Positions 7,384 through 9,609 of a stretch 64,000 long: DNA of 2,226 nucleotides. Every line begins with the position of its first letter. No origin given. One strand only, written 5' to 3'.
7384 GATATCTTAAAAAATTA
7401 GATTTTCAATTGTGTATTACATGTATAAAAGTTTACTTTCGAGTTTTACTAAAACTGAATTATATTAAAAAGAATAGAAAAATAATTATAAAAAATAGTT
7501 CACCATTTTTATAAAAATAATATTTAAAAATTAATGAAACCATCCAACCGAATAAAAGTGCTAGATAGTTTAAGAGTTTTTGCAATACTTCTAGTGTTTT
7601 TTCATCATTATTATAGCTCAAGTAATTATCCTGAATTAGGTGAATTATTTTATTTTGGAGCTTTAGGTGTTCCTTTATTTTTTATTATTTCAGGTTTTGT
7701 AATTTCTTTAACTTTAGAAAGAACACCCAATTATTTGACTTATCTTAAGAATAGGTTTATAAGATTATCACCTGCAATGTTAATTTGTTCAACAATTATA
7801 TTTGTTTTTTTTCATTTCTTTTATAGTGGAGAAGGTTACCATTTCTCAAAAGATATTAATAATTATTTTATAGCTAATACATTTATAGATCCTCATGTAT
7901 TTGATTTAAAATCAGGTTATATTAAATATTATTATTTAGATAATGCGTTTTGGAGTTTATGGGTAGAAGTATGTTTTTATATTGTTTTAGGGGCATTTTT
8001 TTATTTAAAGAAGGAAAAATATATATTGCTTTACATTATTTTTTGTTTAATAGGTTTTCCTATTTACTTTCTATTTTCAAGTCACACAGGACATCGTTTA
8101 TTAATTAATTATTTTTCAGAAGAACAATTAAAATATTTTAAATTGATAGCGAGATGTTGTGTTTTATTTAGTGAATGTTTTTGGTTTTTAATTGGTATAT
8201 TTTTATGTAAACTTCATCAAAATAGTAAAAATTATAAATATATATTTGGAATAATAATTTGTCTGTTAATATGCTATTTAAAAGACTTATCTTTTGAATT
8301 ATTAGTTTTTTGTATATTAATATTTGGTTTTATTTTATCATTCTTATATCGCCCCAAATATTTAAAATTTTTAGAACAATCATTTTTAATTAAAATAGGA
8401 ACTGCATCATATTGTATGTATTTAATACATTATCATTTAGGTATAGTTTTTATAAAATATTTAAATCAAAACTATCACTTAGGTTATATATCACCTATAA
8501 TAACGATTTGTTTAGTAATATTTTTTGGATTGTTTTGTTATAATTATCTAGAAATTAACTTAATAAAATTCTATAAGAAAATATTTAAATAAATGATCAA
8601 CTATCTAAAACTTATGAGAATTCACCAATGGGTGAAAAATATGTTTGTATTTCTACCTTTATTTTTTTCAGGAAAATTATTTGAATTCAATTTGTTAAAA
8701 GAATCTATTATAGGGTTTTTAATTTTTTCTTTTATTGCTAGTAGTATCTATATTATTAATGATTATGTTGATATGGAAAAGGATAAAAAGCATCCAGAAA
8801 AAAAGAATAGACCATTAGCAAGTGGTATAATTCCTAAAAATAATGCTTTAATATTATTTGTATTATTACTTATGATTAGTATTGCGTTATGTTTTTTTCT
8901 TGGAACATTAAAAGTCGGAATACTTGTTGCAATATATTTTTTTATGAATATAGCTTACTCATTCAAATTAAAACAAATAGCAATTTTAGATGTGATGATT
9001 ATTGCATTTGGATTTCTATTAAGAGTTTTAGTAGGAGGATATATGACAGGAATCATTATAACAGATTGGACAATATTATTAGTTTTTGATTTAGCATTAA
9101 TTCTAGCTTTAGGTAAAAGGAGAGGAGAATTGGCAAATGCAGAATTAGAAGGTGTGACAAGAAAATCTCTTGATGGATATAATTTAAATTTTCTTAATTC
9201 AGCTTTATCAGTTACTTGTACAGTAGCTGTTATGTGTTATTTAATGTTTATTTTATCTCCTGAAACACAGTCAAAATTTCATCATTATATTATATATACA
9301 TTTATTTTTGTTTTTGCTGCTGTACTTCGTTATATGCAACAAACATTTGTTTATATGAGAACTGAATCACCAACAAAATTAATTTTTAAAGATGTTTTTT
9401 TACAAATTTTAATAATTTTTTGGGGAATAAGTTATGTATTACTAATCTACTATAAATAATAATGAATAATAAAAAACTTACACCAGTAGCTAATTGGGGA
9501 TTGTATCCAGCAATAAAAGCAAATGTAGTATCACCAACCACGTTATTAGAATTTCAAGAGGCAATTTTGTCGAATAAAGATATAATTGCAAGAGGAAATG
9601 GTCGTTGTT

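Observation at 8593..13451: Complete cassette for a lipid-linked D-arabinofuranose donor, plus a candidate GT-C transferase, inside a Flavobacteriia-type capsule/O-antigen locus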

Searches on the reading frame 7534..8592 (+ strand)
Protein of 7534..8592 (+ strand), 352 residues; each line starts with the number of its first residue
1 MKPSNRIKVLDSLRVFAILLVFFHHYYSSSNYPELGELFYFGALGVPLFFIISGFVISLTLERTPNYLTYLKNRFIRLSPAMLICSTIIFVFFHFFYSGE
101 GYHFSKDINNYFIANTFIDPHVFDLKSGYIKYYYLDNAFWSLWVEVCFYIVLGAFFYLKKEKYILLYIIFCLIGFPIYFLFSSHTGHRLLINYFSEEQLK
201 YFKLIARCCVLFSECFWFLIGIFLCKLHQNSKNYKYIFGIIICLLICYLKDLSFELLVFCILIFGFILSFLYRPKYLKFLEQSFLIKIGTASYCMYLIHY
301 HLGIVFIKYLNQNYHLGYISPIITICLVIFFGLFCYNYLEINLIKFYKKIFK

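Call 3: search_protein_families(library=pfam, proteins=[window:7534-8592:+], max_evalue=0.01)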
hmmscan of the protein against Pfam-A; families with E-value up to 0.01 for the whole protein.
window:7534-8592:+ (352 aa): 1 family
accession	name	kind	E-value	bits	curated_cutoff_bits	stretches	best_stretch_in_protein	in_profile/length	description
PF01757.29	Acyl_transf_3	-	1.2e-28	100.6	31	1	10-334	4-319/326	Acyltransferase domain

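Call 4: search_protein_families(library=ncbifam, proteins=[window:7534-8592:+], max_evalue=0.01)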
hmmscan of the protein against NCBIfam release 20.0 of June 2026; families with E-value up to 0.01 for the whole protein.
window:7534-8592:+ (352 aa): 0 families

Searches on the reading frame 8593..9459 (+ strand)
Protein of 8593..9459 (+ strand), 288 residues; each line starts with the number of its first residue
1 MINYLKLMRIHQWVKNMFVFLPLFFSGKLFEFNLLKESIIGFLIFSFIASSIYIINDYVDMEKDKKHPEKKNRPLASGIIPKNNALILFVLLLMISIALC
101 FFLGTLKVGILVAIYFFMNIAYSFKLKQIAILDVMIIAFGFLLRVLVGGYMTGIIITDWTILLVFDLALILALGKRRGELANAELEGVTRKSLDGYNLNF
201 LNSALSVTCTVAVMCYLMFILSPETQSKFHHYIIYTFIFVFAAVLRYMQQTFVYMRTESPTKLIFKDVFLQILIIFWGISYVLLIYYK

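Call 3: search_protein_families(library=pfam, proteins=[window:8593-9459:+], max_evalue=0.01)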
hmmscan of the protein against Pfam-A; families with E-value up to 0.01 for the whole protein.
window:8593-9459:+ (288 aa): 1 family
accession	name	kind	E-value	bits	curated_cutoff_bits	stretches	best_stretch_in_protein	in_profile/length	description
PF01040.23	UbiA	-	2.7e-24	86.3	34.2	1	39-259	23-239/250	UbiA prenyltransferase family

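Call 4: search_protein_families(library=ncbifam, proteins=[window:8593-9459:+], max_evalue=0.01)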
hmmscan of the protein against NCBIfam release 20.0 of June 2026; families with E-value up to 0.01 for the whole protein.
window:8593-9459:+ (288 aa): 19 families
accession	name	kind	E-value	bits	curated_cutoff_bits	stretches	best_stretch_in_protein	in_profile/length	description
NF008977.0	PRK12324.1-2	equivalog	6.6e-68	229.3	234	1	2-286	3-288/297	decaprenyl-phosphate phosphoribosyltransferase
NF008978.0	PRK12324.1-4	equivalog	2.9e-61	207.2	207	1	4-286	35-320/322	decaprenyl-phosphate phosphoribosyltransferase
NF006088.0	PRK08238.1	equivalog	2e-56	191.6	351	1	3-249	194-439/482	UbiA family prenyltransferase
NF008976.0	PRK12324.1-1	equivalog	1.3e-48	165.9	474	1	5-277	22-295/306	decaprenyl-phosphate phosphoribosyltransferase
NF009523.0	PRK12884.1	equivalog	1.7e-18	66.9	269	1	3-193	6-188/279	prenyltransferase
TIGR01473.1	cyoE_ctaB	equivalog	1.1e-11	45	210.3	1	3-148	2-148/281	heme o synthase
NF009522.0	PRK12883.1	equivalog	1.8e-10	40.8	353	1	35-138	36-136/279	geranylgeranylglycerol-phosphate geranylgeranyltransferase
TIGR01474.1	ubiA_proteo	equivalog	9.6e-10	38.4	275.45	1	2-148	2-151/282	4-hydroxybenzoate octaprenyltransferase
NF005742.0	PRK07566.1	equivalog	4.7e-09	35.8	313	1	4-149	31-179/315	chlorophyll synthase ChlG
TIGR01475.1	ubiA_other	subfamily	1.1e-08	34.9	180.8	1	6-149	7-147/282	UbiA-like polyprenyltransferase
NF035940.1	prenyl_rel_EboC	equivalog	4.9e-07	29.4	250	1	50-246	53-234/292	UbiA-like protein EboC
NF003349.0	PRK04375.1-2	equivalog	1.2e-06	28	246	1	49-139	72-163/318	heme o synthase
TIGR01476.1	chlor_syn_BchG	subfamily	1.3e-06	28.1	212.3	1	52-258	54-256/283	(bacterio)chlorophyll synthase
NF009514.0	PRK12873.1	equivalog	4.2e-06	26.3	246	1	3-115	12-128/297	4-hydroxybenzoate polyprenyltransferase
NF009516.0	PRK12875.1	equivalog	5.4e-05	22.4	205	1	33-134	49-154/292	prenyltransferase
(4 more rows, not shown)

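Call 6: search_solved_structures(query=window:8593-9459:+, max_evalue=0.001, show_alignments=1)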
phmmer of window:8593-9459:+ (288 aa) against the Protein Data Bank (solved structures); distinct sequences matched with E-value up to 0.001: 2.
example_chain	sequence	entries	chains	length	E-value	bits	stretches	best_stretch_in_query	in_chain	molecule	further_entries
8j8j_D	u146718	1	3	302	5.1e-40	141.4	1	4-278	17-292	Decaprenyl-phosphate phosphoribosyltransferase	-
8j8k_A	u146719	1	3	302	3.7e-31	112.3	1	4-278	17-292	Decaprenyl-phosphate phosphoribosyltransferase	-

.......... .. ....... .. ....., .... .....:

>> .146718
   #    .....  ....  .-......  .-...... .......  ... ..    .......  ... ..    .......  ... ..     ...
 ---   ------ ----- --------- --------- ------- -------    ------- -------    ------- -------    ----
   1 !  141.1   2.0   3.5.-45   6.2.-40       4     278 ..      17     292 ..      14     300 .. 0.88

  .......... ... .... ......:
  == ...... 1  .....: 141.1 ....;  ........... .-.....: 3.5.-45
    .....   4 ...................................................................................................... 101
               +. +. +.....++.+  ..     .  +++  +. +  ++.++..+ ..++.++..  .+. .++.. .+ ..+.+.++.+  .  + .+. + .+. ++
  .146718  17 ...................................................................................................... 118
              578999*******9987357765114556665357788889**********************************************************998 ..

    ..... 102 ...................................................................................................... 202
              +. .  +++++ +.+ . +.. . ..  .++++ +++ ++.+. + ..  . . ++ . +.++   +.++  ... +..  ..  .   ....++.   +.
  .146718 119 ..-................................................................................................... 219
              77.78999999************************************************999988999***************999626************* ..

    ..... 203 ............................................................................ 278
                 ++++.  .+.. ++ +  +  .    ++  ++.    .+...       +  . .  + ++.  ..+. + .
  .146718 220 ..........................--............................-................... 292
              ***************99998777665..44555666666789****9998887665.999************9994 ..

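Call 73: search_dna_similar(query=window:8593-9459:+, collection=phages, mode=protein, max_evalue=0.00001, max_rows=15)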
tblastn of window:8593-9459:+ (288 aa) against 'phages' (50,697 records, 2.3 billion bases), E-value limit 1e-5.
Records with a match: 1; places in all: 1; records where one place covers at least 80% of the query: 1.
Best place of each record, by identity: <60% 1.
By first word of the organism name: Bacteriophage 1.
By host as written in the record: - 1.
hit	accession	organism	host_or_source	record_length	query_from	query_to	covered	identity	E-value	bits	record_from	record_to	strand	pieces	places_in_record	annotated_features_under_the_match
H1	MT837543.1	Bacteriophage sp.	human fecal samples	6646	2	286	99%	41.6%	1e-54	196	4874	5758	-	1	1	record has no annotation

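Call 75: get_annotated_region(hit=H1, flank=6000)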
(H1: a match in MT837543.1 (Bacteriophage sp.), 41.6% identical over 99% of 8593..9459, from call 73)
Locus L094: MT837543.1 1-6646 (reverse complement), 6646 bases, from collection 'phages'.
description: UNVERIFIED: Bacteriophage sp. clone scaffold_5080 genomic sequence.
organism: Bacteriophage sp. (NCBI taxid 38018)
taxonomy: Viruses
host: -; source: human fecal samples; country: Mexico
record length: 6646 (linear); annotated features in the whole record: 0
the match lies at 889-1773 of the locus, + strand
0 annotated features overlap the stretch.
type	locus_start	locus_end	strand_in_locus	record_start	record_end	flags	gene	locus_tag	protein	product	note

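Call 78: search_protein_families(library=pfam, proteins=[L094:2385-2741:+, L094:2746-3711:+, L094:3722-5419:+, L094:1789-2388:+], max_evalue=0.01)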
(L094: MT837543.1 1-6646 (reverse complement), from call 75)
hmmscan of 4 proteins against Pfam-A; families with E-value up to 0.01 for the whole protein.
L094:2385-2741:+ (118 aa): 3 families
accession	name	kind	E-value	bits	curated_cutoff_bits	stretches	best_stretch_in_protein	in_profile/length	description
PF00892.27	EamA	-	3.1e-07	31.2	28.2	1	51-116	69-134/135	EamA-like transporter family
PF00893.25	Multi_Drug_Res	-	7e-07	30.1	23.7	1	26-108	10-93/93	Small Multidrug Resistance protein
PF10639.15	TMEM234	-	0.0015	19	30.1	1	35-115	31-112/113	Putative transmembrane family 234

L094:2746-3711:+ (321 aa): 9 families
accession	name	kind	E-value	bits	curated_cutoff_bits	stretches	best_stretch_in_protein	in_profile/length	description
PF01370.27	Epimerase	-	3.3e-35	122.1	20.9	1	4-229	2-240/240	NAD dependent epimerase/dehydratase family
PF16363.11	GDP_Man_Dehyd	-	1.6e-28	100.6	27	1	4-313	1-331/332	GDP-mannose 4,6 dehydratase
PF01073.25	3Beta_HSD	-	7.5e-16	58.4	22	1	5-218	2-230/280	3-beta hydroxysteroid dehydrogenase/isomerase family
PF07993.18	NAD_binding_4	-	8.7e-11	41.9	20.1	1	66-180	90-218/258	Male sterility protein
PF04321.23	RmlD_sub_bind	-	2.9e-10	40.1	27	1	1-165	1-147/287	RmlD substrate binding domain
PF13460.12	NAD_binding_10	-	3.8e-06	27.3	27.2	1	7-170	1-147/184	NAD(P)H-binding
PF02719.21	Polysacc_synt_2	-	0.0011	18.6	20.2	1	18-223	16-223/293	Polysaccharide biosynthesis protein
PF02254.24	TrkA_N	-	0.0023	18.6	23.8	1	7-73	4-71/116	TrkA-N domain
PF03435.24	Sacchrp_dh_NADP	-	0.0097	16.7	25.1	0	5-80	3-84/129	Saccharopine dehydrogenase NADP binding domain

L094:3722-5419:+ (565 aa): 1 family
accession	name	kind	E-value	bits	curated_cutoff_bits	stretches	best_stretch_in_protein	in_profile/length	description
PF19510.5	DUF6044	-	2.4e-103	346.9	27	1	14-564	12-563/564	Protein of unknown function (DUF6044)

L094:1789-2388:+ (199 aa): 1 family
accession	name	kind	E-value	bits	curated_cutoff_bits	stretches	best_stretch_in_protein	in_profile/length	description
PF12710.13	HAD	-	1.4e-31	110.9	27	1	5-186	1-188/189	haloacid dehalogenase-like hydrolase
